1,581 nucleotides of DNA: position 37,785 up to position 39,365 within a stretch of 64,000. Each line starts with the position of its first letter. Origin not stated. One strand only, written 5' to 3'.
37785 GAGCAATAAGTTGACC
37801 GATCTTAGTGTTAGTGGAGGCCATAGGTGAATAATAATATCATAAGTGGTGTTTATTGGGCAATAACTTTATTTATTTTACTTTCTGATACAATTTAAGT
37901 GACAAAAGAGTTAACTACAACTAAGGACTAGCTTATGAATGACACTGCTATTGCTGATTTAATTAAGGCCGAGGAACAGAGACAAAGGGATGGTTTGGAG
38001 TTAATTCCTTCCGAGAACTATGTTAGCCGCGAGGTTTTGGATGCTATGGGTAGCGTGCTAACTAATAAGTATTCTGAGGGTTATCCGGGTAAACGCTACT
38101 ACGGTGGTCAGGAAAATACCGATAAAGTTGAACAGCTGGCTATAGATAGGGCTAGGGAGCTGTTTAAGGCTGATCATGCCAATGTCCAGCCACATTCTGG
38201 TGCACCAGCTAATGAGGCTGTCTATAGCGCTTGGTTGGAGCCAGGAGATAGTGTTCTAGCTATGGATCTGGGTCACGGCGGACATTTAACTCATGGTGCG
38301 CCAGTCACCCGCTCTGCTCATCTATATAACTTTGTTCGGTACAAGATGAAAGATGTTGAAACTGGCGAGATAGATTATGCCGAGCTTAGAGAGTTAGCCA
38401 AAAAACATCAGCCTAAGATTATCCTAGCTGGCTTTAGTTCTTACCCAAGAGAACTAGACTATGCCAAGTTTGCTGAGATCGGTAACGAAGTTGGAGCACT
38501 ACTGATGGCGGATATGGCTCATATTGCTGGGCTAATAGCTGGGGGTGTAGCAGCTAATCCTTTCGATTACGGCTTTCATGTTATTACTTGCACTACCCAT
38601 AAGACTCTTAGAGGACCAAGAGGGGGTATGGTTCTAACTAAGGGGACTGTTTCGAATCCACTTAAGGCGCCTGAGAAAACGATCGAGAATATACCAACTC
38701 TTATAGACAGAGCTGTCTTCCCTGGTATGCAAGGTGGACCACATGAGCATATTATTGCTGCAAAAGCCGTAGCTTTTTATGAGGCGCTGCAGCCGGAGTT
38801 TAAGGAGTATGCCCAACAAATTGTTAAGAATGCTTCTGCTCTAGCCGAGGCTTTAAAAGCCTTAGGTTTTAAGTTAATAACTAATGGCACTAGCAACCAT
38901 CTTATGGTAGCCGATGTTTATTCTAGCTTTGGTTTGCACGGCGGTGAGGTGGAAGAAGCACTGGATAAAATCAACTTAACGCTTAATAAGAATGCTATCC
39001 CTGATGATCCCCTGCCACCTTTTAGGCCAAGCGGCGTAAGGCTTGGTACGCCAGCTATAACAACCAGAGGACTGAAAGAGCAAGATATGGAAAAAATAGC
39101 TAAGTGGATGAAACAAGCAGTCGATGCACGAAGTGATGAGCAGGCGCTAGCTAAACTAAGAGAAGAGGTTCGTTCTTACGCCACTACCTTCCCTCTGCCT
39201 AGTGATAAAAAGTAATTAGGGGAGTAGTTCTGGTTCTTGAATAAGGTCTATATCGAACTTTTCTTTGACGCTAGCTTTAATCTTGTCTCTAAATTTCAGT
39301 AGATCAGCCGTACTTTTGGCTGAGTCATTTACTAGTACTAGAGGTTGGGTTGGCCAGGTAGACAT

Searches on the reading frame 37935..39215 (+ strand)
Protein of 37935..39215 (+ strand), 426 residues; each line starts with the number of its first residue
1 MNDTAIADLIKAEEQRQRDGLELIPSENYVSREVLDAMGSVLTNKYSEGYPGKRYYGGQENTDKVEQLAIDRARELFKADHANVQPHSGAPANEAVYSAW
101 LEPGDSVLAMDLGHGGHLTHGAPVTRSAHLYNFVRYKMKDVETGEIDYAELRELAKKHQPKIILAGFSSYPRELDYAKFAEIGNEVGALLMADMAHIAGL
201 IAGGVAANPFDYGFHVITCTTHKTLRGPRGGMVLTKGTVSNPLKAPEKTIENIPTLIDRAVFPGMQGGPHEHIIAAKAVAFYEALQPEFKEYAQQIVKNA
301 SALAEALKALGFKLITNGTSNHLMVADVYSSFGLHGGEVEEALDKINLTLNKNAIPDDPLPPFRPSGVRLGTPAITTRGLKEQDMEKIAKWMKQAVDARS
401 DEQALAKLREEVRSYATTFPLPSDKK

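Call 73: search_protein_families(library=pfam, max_evalue=0.00001, proteins=[window:37935-39215:+])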
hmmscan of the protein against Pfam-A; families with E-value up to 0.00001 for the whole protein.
window:37935-39215:+ (426 aa): 2 families
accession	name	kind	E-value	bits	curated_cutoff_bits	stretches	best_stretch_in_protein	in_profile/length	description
PF00464.25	SHMT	-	5.9e-160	532.7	27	1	2-392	4-399/399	Serine hydroxymethyltransferase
PF00155.27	Aminotran_1_2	-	3.4e-08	33.5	19.7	1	58-317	40-300/361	Aminotransferase class I and II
